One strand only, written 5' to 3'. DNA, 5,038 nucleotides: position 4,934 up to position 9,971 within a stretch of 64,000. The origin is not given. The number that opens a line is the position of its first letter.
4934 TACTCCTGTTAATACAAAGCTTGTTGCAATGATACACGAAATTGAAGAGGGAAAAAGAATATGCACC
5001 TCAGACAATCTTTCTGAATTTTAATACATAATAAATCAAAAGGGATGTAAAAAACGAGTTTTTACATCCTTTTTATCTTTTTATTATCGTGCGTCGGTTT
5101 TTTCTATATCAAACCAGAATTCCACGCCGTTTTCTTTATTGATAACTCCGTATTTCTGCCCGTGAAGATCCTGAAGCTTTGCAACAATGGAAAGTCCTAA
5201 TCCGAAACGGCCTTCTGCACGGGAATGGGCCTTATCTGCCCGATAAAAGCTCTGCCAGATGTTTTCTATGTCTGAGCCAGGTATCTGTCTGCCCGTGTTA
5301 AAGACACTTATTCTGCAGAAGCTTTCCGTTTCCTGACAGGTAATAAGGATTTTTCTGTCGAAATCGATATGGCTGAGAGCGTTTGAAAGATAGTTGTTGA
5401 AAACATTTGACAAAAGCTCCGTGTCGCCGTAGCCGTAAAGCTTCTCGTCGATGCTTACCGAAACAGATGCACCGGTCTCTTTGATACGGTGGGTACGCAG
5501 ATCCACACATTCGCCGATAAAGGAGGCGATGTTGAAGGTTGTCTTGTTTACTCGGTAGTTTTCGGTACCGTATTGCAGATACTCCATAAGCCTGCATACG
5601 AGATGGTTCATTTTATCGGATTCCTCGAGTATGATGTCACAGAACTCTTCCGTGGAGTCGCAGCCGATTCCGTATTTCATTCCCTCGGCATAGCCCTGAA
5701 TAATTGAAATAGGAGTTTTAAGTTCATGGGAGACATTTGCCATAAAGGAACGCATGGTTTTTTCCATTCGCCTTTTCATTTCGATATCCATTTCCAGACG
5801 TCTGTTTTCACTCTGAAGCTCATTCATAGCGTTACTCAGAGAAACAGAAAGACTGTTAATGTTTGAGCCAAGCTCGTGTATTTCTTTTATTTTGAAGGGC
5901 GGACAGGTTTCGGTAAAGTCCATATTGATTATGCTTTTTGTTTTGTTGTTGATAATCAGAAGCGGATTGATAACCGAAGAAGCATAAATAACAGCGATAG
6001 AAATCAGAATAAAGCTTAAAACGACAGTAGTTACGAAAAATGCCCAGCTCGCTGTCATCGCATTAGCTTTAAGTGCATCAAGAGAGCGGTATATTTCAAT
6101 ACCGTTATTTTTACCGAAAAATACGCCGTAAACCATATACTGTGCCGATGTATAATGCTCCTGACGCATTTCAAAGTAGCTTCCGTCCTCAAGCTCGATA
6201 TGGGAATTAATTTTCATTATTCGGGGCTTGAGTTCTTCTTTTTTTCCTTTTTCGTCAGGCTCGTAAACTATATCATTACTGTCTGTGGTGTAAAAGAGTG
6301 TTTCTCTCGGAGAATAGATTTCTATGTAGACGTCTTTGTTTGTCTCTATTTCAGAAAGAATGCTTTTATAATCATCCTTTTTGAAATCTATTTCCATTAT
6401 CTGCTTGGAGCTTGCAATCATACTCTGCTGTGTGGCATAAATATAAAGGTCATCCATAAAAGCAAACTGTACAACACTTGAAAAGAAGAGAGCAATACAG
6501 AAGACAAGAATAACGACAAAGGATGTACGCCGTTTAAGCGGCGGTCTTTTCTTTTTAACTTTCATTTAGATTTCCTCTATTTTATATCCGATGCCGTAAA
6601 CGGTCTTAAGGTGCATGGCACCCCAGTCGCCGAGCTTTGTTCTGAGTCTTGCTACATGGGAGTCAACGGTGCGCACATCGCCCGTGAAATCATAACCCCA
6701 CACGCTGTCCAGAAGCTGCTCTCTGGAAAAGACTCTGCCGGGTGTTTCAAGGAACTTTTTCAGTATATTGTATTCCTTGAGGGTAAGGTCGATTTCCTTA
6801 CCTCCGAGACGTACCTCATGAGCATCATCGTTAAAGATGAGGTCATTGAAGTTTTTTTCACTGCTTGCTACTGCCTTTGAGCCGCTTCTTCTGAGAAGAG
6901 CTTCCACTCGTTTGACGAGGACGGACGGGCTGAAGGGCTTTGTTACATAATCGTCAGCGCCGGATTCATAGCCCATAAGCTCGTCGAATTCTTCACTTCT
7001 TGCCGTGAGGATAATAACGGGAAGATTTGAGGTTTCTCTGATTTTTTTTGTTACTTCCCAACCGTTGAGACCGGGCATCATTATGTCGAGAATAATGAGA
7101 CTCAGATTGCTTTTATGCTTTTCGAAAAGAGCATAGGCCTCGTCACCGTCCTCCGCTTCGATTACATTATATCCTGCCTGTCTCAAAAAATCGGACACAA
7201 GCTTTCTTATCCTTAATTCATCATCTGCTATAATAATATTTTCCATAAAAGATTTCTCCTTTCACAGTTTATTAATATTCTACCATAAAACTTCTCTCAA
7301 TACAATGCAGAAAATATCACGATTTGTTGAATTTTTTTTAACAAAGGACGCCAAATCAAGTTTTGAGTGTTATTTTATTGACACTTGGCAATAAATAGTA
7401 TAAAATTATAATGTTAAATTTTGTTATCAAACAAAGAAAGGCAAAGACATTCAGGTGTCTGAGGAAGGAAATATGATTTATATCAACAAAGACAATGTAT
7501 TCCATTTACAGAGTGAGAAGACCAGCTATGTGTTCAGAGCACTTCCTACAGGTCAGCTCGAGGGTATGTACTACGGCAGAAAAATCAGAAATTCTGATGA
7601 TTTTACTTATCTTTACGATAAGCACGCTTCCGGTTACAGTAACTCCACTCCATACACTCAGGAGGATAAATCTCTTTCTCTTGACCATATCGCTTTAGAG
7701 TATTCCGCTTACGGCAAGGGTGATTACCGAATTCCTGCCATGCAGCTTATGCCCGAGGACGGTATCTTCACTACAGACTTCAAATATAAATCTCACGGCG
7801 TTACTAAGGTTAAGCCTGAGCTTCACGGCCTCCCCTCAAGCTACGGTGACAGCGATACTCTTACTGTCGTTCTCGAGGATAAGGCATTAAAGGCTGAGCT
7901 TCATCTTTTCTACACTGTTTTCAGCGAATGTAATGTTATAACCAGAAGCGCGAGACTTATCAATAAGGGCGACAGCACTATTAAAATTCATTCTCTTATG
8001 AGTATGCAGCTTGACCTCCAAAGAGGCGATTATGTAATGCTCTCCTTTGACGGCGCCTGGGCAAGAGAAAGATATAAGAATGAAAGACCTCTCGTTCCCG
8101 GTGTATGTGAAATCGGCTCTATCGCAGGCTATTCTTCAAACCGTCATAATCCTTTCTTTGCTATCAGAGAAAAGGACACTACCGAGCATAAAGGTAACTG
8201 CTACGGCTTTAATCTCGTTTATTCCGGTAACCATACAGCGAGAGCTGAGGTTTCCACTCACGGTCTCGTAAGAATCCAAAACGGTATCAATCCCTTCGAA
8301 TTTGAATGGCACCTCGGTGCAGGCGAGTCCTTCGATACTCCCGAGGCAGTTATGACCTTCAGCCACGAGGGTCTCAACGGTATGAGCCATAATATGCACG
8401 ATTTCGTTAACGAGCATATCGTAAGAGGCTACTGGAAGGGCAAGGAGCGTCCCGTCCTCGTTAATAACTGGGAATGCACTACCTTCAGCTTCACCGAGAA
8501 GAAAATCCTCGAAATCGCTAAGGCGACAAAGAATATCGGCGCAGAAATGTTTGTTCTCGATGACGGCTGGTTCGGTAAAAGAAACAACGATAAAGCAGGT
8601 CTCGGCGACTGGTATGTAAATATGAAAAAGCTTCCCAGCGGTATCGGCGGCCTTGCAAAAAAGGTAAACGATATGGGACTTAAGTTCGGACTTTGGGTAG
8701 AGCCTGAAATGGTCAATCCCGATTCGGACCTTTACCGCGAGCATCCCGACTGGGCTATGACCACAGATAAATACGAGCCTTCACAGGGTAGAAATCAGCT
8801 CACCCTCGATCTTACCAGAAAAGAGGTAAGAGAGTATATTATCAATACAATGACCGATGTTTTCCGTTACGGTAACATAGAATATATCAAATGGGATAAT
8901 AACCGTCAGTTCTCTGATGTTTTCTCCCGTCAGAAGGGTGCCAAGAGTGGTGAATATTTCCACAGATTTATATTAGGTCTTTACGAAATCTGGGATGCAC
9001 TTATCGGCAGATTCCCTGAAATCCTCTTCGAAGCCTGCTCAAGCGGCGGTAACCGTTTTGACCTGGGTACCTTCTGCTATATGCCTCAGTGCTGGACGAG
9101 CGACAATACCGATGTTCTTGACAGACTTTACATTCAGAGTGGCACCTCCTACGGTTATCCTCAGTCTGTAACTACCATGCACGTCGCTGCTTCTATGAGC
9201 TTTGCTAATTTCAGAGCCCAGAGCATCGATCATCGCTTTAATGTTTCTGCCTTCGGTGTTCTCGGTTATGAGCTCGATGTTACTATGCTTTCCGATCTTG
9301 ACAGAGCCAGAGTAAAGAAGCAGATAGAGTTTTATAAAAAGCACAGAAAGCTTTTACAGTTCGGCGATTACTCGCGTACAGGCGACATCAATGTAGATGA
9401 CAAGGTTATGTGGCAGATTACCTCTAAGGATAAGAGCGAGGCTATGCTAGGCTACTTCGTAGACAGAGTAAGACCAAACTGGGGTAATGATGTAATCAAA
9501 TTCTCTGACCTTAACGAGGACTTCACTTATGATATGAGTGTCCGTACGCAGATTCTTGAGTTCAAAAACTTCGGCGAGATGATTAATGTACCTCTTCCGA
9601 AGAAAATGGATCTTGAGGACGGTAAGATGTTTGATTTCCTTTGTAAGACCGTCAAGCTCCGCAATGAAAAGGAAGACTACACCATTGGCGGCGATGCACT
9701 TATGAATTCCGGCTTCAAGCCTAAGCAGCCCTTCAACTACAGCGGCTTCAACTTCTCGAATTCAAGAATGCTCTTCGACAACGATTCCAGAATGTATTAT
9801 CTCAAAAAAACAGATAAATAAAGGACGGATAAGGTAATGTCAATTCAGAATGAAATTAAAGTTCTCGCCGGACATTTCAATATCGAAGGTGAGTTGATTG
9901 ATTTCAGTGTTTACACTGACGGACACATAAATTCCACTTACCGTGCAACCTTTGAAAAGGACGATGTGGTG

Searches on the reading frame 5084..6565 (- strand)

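Call 68: search_protein_families(library=pfam, max_evalue=1e-8, proteins=[window:5084-6565:-])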
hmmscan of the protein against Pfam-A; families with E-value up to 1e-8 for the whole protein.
window:5084-6565:- (493 aa): 2 families
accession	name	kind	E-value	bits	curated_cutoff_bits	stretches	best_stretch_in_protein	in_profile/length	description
PF02518.31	HATPase_c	-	5.3e-15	56.3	26.4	1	380-488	1-108/111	Histidine kinase-, DNA gyrase B-, and HSP90-like ATPase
PF00512.31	HisKA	-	4.9e-12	46.2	26.9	1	271-329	2-60/66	His Kinase A (phospho-acceptor) domain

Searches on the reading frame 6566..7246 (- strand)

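Call 68: search_protein_families(library=pfam, max_evalue=1e-8, proteins=[window:6566-7246:-])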
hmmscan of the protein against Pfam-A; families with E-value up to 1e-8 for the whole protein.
window:6566-7246:- (226 aa): 2 families
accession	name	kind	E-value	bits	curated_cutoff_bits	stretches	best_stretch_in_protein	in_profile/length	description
PF00072.30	Response_reg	-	1.6e-29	102.7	30.2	1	4-115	1-111/111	Response regulator receiver domain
PF00486.34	Trans_reg_C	-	2.1e-25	89.1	26.2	1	149-222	1-76/77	Transcriptional regulatory protein, C terminal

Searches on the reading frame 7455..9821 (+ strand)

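Call 68: search_protein_families(library=pfam, max_evalue=1e-8, proteins=[window:7455-9821:+])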
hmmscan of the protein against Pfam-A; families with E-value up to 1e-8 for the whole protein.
window:7455-9821:+ (788 aa): 3 families
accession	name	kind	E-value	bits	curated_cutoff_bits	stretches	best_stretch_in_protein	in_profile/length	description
PF02065.24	Melibiase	-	3.1e-138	460.9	27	1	292-637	1-347/347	Melibiase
PF16875.11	Glyco_hydro_36N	-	1.5e-85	287.1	27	1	33-287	1-252/253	Glycosyl hydrolase family 36 N-terminal domain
PF16874.11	Glyco_hydro_36C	-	8e-11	42.7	27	1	652-782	3-76/77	Glycosyl hydrolase family 36 C-terminal domain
